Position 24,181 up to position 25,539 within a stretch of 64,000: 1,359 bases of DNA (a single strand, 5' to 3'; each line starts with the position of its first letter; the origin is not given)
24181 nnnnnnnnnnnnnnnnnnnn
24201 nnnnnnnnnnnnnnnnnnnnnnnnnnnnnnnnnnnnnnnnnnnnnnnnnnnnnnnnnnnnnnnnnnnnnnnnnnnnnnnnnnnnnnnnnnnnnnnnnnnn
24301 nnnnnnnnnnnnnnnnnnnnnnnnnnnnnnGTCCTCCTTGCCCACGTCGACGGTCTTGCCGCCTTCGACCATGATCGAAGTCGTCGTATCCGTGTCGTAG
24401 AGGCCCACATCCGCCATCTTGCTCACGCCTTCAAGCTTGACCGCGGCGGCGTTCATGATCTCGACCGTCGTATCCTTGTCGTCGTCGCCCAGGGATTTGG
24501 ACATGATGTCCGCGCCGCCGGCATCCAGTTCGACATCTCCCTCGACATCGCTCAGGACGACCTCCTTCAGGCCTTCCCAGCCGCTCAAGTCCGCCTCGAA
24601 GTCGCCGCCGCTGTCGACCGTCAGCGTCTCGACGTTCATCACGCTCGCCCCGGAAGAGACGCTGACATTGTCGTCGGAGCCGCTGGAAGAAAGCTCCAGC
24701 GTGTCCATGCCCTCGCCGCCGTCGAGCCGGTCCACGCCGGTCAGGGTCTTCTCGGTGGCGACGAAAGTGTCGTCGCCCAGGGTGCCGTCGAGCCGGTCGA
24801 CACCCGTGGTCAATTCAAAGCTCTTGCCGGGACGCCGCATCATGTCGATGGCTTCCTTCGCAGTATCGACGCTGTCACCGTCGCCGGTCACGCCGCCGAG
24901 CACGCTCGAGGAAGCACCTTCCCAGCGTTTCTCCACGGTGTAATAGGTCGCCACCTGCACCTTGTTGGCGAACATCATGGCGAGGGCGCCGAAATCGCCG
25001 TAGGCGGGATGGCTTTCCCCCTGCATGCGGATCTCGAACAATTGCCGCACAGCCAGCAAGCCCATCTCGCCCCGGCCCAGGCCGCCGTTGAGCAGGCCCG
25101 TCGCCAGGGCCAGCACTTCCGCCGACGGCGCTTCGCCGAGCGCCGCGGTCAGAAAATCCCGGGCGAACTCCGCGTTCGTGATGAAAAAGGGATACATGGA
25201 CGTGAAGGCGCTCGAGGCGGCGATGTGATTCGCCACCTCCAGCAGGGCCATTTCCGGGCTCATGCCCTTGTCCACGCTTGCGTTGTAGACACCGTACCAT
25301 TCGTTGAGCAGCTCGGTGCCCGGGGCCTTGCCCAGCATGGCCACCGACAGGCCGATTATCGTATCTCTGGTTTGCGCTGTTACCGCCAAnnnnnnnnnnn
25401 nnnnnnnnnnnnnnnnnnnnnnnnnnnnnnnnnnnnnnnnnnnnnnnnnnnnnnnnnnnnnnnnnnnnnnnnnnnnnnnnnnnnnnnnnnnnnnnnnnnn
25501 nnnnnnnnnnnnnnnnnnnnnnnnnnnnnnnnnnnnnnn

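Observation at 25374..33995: The inverted-repeat arms co-vary between the two loci, a sign of ongoing arm-to-arm recombination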

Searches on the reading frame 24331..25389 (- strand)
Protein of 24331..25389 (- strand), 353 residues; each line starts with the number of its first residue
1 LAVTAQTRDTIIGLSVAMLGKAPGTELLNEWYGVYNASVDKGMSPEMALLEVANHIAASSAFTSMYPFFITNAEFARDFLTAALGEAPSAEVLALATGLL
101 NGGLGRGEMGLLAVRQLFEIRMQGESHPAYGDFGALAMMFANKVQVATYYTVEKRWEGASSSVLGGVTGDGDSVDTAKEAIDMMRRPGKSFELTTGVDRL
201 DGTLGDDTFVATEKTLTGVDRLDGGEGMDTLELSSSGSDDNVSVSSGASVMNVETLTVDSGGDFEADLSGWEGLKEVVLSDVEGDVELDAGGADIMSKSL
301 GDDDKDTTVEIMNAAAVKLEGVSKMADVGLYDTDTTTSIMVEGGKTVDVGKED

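Call 15: find_homologous_proteins(query=window:24331-25389:-, max_evalue=0.00001)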
Query seq(353 aa) (353 aa): 1 proteins with E <= 0.00001 among 8000 candidates.
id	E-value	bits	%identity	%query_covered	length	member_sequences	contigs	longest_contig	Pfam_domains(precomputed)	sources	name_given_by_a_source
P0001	2.0e-38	150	53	49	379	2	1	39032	PF00028.24,PF05345.19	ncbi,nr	ncbi:MAG: cadherin repeat domain-containing protein, partial [Gammaproteobacteria bacterium]|nr:cadh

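Call 17: find_encoding_contigs(protein=P0001, flank=6000, max_places=6)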
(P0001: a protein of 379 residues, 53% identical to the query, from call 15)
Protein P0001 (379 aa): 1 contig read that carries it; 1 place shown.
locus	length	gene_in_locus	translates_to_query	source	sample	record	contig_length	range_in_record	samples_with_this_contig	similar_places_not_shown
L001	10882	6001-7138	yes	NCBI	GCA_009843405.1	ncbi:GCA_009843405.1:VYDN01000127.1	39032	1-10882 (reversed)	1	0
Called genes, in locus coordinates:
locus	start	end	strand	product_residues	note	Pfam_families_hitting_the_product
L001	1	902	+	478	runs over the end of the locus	PF04773:FecR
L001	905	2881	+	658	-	PF05226:CHASE2, PF00211:Guanylate_cyc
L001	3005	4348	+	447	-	PF23914:TPR_CcmH_CycH (weak), PF14559:TPR_19 (weak)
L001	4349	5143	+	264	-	PF02567:PhzC-PhzF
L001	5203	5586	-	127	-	-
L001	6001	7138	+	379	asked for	PF00028:Cadherin (weak), PF05345:He_PIG (faint), PF00028:Cadherin (weak)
